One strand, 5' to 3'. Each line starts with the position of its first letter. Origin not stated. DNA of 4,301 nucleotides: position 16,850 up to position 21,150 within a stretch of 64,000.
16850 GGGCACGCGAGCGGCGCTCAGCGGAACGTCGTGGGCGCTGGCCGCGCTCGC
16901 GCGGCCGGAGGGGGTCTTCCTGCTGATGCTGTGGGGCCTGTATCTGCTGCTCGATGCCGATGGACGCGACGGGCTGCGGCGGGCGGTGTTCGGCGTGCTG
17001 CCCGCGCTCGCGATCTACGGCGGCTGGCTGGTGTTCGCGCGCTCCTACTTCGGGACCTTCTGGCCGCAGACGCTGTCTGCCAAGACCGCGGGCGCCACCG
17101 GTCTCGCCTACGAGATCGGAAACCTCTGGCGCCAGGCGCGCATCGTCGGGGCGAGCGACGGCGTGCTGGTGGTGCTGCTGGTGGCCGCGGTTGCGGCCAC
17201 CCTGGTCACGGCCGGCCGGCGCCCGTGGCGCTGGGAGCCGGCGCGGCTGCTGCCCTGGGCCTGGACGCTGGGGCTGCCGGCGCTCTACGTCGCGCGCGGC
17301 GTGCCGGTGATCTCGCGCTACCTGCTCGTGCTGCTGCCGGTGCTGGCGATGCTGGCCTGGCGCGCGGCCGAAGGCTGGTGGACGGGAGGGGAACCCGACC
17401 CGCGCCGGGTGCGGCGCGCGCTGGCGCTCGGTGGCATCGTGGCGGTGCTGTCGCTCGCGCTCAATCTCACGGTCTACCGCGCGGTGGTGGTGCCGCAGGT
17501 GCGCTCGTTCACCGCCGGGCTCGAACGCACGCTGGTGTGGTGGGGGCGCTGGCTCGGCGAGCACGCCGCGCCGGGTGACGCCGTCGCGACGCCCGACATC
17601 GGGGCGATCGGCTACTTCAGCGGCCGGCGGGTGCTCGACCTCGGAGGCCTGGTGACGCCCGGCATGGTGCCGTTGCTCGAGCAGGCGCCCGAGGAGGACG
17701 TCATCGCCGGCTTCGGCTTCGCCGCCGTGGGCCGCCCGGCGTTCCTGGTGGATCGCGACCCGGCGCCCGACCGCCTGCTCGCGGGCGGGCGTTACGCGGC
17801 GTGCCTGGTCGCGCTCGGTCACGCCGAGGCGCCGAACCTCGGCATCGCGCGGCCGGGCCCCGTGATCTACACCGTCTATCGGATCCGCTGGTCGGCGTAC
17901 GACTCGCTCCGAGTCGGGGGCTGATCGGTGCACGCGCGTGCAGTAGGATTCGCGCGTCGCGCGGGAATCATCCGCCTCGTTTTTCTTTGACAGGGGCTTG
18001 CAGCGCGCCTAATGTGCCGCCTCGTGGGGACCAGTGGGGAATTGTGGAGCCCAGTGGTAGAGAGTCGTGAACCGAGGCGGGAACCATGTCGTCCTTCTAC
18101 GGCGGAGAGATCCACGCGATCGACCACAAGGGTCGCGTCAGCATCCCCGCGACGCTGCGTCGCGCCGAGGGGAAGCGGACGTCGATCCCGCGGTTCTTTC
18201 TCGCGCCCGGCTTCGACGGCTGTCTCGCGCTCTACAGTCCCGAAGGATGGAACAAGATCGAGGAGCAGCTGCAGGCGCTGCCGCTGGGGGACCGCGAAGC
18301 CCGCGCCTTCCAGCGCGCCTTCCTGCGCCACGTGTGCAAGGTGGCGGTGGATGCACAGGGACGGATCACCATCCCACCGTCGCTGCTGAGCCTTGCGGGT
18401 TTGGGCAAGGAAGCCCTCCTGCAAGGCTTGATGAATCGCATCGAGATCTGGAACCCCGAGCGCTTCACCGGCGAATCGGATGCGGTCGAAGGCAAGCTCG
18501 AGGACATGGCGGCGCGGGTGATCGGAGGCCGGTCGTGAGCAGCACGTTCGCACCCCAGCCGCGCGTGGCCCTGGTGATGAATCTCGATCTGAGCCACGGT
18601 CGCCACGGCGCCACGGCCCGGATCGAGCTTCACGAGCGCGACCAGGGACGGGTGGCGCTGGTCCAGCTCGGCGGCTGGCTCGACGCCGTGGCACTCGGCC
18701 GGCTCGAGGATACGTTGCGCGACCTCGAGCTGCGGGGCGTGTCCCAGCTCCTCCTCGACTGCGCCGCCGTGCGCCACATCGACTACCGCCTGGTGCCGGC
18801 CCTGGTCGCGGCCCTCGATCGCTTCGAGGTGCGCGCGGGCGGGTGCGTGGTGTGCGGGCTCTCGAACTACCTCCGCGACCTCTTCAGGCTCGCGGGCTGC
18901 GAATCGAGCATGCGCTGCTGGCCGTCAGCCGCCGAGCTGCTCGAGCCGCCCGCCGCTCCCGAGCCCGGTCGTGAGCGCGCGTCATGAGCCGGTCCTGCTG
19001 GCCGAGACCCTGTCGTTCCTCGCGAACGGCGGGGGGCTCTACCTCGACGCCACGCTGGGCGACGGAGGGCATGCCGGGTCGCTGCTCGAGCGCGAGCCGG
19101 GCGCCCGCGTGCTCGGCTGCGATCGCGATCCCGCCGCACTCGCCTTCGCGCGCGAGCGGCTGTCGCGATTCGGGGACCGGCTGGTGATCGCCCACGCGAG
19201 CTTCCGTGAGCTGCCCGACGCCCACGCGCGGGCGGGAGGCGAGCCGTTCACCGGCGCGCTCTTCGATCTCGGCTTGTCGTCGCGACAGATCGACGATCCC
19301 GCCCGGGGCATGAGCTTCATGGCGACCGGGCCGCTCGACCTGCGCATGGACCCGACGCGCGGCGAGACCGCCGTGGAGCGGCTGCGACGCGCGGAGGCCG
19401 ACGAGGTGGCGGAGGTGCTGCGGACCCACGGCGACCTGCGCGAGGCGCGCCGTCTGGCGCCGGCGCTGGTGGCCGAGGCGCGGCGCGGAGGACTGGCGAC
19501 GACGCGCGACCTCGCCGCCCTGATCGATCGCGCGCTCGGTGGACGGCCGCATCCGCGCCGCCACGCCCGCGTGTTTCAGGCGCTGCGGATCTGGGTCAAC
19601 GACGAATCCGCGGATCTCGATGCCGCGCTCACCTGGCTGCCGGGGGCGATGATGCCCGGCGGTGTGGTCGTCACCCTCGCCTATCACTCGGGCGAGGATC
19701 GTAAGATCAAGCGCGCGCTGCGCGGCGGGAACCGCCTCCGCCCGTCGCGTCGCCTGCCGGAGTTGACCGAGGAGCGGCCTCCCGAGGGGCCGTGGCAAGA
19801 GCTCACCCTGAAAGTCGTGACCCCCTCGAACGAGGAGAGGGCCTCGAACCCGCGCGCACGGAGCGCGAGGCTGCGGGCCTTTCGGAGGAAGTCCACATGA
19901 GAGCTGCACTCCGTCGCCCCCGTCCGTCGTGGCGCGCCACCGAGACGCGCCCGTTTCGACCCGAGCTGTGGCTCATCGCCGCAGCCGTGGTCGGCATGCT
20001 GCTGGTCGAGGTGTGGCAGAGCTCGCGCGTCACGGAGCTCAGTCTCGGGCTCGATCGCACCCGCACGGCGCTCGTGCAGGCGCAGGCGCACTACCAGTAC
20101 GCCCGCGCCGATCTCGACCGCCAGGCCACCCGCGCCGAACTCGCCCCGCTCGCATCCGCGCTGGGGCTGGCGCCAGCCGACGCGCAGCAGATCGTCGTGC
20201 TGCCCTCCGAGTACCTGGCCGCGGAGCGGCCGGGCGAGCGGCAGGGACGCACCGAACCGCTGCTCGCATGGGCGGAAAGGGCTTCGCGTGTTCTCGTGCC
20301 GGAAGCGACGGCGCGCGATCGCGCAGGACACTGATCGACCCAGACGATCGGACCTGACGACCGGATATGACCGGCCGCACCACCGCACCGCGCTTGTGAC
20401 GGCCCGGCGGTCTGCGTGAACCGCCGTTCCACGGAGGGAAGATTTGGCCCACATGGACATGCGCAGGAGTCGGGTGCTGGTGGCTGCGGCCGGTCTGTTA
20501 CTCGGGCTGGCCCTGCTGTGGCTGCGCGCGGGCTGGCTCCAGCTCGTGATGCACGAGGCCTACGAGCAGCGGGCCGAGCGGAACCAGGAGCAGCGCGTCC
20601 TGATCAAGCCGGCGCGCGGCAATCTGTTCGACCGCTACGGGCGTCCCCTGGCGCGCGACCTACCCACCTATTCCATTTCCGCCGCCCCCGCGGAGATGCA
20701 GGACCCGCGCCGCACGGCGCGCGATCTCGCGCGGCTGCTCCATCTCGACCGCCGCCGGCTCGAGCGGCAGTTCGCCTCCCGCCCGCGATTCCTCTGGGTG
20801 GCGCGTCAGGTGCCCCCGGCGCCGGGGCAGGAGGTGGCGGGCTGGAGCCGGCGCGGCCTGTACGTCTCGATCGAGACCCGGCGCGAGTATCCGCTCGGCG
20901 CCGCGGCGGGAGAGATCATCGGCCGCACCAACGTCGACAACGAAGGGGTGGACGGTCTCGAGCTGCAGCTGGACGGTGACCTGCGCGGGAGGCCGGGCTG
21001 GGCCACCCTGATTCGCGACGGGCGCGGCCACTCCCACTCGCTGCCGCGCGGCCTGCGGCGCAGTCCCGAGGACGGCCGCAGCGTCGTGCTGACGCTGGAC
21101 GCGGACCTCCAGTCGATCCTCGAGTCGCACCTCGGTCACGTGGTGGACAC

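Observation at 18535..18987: STAS-domain (anti-sigma antagonist-like) gene inserted between mraZ and rsmH inside the dcw cluster.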

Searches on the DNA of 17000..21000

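Call 79: search_rna_families(source=window, start=17000, end=21000, threshold=evalue, max_evalue=1)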
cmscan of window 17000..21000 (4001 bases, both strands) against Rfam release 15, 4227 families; matches with E-value up to 1: 2.
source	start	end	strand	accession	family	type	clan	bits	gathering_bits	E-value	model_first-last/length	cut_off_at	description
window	18564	18652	+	RF03170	c-di-GMP-II-GCG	Cis-reg; riboswitch;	CL00127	28.7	47.9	0.04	1-85/85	no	c-di-GMP-II-GCG riboswitch aptamer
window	18575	18635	-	RF00848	mir-61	Gene; miRNA;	-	27.2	77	0.039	1-85/85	no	mir-61 microRNA precursor family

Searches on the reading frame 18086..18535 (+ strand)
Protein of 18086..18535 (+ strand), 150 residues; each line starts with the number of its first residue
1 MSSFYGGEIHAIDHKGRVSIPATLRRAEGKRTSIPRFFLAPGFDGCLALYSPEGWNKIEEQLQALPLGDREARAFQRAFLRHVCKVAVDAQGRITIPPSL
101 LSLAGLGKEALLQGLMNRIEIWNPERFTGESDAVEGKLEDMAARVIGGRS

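Call 4: search_protein_families(library=pfam, proteins=[window:18086-18535:+], max_evalue=1)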
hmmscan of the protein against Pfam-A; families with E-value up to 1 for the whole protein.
window:18086-18535:+ (150 aa): 2 families
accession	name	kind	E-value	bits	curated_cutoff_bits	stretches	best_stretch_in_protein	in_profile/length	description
PF02381.23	MraZ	-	3e-26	91.6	23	2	8-77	6-71/72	MraZ protein, putative antitoxin-like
PF04014.23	MazE_antitoxin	-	0.0095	16.3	24.7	0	15-29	7-21/48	Antidote-toxin recognition MazE, bacterial antitoxin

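Call 5: search_protein_families(library=ncbifam, proteins=[window:18086-18535:+], max_evalue=1)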
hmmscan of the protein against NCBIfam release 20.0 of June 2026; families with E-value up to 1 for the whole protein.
window:18086-18535:+ (150 aa): 9 families
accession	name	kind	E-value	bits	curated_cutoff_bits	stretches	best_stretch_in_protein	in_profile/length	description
NF001476.0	PRK00326.2-2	equivalog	1.3e-30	106.1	162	1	1-135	2-143/163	division/cell wall cluster transcriptional repressor MraZ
TIGR00242.1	TIGR00242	equivalog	3e-30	105.1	98.35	1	4-130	2-124/144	division/cell wall cluster transcriptional repressor MraZ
NF001482.0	PRK00326.3-4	equivalog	3.4e-20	72.4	168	1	4-128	2-138/160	division/cell wall cluster transcriptional repressor MraZ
NF001477.0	PRK00326.2-4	equivalog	3.6e-15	56.2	162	1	1-132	1-132/155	division/cell wall cluster transcriptional repressor MraZ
NF001483.0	PRK00326.3-5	equivalog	1.6e-14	54.5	239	1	9-127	8-127/155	division/cell wall cluster transcriptional repressor MraZ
NF001475.0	PRK00326.2-1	equivalog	9.3e-10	38.6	257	1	3-128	3-128/149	division/cell wall cluster transcriptional repressor MraZ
TIGR01439.1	lp_hng_hel_AbrB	domain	0.00014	21.5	28.3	1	12-26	4-18/44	transcriptional regulator, AbrB family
NF006352.0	PRK08577.1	equivalog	0.002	18.2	140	0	81-111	2-32/136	hypothetical protein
NF007760.0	PRK10441.1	equivalog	0.097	11.8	428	1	73-127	123-177/335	Fe(3+)-siderophore ABC transporter permease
